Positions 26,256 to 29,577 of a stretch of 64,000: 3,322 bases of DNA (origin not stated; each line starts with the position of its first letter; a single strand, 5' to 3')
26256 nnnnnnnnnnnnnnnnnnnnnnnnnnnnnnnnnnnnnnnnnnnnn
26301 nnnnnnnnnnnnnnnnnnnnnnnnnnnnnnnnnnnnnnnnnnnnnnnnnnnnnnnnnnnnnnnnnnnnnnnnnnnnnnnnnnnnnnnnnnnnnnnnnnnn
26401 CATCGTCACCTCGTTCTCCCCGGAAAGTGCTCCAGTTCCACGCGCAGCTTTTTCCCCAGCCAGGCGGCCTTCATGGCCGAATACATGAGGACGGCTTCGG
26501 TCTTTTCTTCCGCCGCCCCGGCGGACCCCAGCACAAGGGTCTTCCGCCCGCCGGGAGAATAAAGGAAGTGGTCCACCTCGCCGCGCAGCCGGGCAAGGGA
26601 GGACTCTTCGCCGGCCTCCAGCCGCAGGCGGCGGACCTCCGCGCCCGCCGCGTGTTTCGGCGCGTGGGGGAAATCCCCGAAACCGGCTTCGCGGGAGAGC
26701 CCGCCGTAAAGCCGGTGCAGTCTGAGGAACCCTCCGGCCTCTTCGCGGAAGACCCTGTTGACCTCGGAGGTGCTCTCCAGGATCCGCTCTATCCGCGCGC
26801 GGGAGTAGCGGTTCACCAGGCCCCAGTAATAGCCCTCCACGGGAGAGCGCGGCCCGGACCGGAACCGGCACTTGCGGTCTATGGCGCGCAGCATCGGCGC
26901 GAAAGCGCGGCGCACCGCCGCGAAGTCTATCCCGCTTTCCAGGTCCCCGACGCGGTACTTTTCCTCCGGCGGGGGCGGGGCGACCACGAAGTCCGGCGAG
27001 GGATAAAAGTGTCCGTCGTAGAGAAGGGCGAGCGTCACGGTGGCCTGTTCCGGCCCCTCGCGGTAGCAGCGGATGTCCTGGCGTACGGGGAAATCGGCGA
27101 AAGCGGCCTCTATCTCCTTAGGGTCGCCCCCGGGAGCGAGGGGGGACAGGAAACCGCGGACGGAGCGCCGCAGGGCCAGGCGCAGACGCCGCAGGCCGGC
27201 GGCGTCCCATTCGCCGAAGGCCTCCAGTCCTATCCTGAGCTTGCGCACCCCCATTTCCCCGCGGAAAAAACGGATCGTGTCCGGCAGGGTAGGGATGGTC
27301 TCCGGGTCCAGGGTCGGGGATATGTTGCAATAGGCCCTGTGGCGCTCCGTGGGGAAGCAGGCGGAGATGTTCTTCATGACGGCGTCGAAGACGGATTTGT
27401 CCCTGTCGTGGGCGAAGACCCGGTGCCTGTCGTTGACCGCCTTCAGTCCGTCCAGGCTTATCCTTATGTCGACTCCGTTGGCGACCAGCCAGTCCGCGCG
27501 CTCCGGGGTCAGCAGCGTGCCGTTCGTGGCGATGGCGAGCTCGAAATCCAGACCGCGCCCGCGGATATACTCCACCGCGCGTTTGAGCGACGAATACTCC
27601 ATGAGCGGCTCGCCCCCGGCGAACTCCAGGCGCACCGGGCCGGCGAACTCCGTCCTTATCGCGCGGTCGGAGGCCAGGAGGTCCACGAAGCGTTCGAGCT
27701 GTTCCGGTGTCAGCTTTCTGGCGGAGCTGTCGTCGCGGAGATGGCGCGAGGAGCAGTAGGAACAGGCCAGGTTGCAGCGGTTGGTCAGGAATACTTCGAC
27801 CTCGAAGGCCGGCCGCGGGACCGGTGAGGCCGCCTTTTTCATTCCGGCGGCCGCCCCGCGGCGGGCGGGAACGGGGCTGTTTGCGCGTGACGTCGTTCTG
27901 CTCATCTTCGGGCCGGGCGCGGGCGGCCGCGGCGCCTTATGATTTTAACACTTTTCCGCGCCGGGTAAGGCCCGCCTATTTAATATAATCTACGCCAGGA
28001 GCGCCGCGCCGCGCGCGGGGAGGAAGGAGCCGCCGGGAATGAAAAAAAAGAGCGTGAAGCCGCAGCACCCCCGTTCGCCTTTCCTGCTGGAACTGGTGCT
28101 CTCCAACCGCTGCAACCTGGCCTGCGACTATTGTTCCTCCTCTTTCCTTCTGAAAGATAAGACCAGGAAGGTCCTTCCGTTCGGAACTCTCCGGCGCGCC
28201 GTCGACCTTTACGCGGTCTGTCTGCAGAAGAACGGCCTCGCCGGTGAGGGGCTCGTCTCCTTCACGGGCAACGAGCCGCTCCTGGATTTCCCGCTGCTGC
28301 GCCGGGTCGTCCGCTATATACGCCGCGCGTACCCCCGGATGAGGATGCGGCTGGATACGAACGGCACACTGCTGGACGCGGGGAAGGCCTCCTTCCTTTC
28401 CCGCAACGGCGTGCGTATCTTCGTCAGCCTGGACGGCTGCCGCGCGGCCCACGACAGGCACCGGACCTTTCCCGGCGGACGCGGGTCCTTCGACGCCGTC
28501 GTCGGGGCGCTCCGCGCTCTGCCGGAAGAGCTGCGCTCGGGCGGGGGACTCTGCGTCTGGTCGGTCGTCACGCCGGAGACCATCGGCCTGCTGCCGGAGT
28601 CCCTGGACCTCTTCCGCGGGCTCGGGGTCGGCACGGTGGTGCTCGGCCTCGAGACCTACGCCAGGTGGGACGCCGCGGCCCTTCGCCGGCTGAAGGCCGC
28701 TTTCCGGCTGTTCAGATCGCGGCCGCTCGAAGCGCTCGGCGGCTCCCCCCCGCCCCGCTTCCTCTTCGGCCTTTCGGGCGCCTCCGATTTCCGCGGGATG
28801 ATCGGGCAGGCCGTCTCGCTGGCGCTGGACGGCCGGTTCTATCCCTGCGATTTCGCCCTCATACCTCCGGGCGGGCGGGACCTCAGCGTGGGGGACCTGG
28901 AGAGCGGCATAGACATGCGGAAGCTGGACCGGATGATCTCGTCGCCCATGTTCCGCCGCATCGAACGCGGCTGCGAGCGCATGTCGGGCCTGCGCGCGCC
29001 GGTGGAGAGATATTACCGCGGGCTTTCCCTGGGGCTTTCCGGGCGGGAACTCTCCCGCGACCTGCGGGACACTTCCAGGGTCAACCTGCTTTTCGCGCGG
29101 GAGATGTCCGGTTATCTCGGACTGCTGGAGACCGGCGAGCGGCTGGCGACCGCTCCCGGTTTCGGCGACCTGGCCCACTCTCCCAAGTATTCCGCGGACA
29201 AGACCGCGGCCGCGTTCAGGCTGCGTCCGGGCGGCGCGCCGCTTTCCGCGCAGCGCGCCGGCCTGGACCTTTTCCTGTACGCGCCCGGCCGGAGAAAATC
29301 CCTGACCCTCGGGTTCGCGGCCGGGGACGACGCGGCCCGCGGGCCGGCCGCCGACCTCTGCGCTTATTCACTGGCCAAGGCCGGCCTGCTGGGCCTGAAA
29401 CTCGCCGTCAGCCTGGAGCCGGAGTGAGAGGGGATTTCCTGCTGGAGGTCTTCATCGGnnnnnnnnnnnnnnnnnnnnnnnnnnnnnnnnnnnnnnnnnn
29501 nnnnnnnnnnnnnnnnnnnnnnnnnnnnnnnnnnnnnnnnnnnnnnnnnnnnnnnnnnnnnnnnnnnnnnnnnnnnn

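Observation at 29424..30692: Paralog P5 has lost the radical-SAM cysteine triad but keeps an intact, translationally coupled ORF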

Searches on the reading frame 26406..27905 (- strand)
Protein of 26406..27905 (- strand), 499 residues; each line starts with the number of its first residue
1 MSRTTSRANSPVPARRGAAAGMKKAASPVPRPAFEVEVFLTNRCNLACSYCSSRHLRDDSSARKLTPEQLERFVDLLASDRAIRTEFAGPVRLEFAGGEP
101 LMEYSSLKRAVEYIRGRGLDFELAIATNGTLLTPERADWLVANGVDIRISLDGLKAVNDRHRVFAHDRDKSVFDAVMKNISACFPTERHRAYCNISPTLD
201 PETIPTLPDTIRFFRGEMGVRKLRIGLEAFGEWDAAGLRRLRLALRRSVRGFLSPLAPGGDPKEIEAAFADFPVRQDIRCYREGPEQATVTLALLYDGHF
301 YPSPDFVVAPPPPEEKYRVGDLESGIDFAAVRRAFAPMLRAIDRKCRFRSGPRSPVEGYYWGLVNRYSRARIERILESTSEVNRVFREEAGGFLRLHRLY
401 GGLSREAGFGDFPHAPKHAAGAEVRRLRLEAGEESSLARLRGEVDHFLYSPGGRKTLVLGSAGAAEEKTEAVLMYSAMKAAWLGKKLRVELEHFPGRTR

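Call 5: search_protein_families(library=pfam, proteins=[window:26406-27905:-], max_evalue=0.1)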
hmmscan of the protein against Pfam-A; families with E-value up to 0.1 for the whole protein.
window:26406-27905:- (499 aa): 2 families
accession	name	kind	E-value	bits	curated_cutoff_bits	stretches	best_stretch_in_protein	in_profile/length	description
PF04055.27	Radical_SAM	-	2.6e-14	54.2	29.5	1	40-183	3-136/166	Radical SAM superfamily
PF13353.11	Fer4_12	-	2.1e-07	31.7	22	1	40-131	11-93/137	4Fe-4S single cluster domain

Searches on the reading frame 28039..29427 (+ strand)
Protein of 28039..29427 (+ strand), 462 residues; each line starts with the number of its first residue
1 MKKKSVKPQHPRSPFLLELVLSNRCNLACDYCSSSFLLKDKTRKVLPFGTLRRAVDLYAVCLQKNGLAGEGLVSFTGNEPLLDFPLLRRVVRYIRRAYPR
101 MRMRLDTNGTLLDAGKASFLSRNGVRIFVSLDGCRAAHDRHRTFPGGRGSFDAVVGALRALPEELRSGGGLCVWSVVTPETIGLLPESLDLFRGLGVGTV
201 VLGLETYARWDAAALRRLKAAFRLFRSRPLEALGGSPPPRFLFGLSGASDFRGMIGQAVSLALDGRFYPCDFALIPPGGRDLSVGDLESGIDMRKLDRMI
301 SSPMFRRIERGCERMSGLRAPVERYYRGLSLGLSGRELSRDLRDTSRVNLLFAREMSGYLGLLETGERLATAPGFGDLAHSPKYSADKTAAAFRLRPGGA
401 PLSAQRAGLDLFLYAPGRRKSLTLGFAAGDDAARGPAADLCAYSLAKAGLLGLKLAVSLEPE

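Call 5: search_protein_families(library=pfam, proteins=[window:28039-29427:+], max_evalue=0.1)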
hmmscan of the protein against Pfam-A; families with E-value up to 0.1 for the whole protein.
window:28039-29427:+ (462 aa): 2 families
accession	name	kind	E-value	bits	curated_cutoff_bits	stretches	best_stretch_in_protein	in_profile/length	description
PF04055.27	Radical_SAM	-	6.8e-15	56.1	29.5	1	20-166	2-142/166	Radical SAM superfamily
PF13353.11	Fer4_12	-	0.0023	18.7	22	1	23-114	13-96/137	4Fe-4S single cluster domain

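Call 6: search_protein_families(library=ncbifam, proteins=[window:28039-29427:+], max_evalue=0.1)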
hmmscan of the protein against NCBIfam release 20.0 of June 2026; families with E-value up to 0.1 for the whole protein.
window:28039-29427:+ (462 aa): 70 families (the best 25 are shown)
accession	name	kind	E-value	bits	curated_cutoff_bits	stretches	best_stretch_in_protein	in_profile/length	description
TIGR04068.1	rSAM_ocin_clost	equivalog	5.7e-30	104.6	500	1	19-163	88-234/462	Cys-rich peptide radical SAM maturase CcpM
NF047865.1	rSAM_PapB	equivalog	2.4e-28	99.3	340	1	17-221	5-204/330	PapB family radical SAM/SPASM ranthipeptide maturase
TIGR04064.1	rSAM_nif11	equivalog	2.9e-24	85.6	518.7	1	17-163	80-226/459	nif11-like peptide radical SAM maturase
TIGR03906.1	quino_hemo_SAM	equivalog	3.2e-22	78.8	453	1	19-164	98-244/467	quinohemoprotein amine dehydrogenase maturation protein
TIGR04269.1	SAM_SPASM_FxsB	subfamily_domain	3.6e-20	72.3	370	1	21-166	8-159/363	FxsB family cyclophane-forming radical SAM/SPASM peptide maturase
NF038170.1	lachnocin_rSAM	equivalog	6.6e-20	71.4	550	1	18-161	79-223/440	lachnocin radical SAM maturase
TIGR04115.1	rSAM_Cxxx_rpt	equivalog_domain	1e-18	68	350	1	21-206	8-197/359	radical SAM peptide maturase, CXXX-repeat target family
TIGR03978.1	rSAM_paired_1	equivalog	1.1e-18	67.3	370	1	16-165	84-231/466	His-Xaa-Ser system radical SAM maturase HxsB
TIGR03974.1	rSAM_six_Cys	equivalog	1.5e-18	66.9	425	1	19-162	101-245/451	thioether cross-link-forming SCIFF peptide maturase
NF041707.1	rSAM_YhhB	equivalog_domain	2.2e-18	66.3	445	1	21-163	8-154/369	cyclophane-forming radical SAM/SPASM peptide maturase YhhB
TIGR04280.1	geopep_mat_rSAM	hypoth_equivalog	5.4e-18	65.2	400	1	17-163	86-232/428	geopeptide radical SAM maturase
NF041298.1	rSAM_mat_DynA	equivalog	4e-16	58.9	450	1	24-167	10-152/356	dynobactin maturation radical SAM/SPASM protein DynA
NF035951.1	rSAM_RumMC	equivalog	1.7e-15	56.7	720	1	19-165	116-263/510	RumMC family radical SAM sactipeptide maturase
TIGR03942.1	sulfatase_rSAM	equivalog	2.7e-15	56.3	349.45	1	21-163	7-150/363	anaerobic sulfatase maturase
TIGR04148.1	GG_samocin_CFB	equivalog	1.5e-13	50.8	300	1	22-161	24-170/411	radical SAM peptide maturase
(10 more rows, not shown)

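Call 77: search_solved_structures(query=window:28039-29424:+, max_evalue=0.001)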
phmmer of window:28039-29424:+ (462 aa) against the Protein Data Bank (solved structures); distinct sequences matched with E-value up to 0.001: 7.
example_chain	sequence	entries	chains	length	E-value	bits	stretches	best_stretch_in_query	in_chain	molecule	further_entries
9gm3_A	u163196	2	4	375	3e-17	65.9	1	15-172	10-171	ChlB radical SAM domain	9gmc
5wgg_A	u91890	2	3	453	4.1e-12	49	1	19-178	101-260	Radical SAM domain protein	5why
4k37_A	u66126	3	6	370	8.2e-11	44.7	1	20-160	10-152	Anaerobic sulfatase-maturating enzyme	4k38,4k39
4k36_A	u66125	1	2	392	9.9e-11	44.4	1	20-160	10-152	Anaerobic sulfatase-maturating enzyme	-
7vob_C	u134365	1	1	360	2.9e-06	29.7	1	49-187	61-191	Cytosylglucuronate decarboxylase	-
7voc_C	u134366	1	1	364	3e-06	29.7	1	49-187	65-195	Cytosylglucuronate decarboxylase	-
8vpo_A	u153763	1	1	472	3.3e-06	29.5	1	17-163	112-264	Radical SAM core domain-containing protein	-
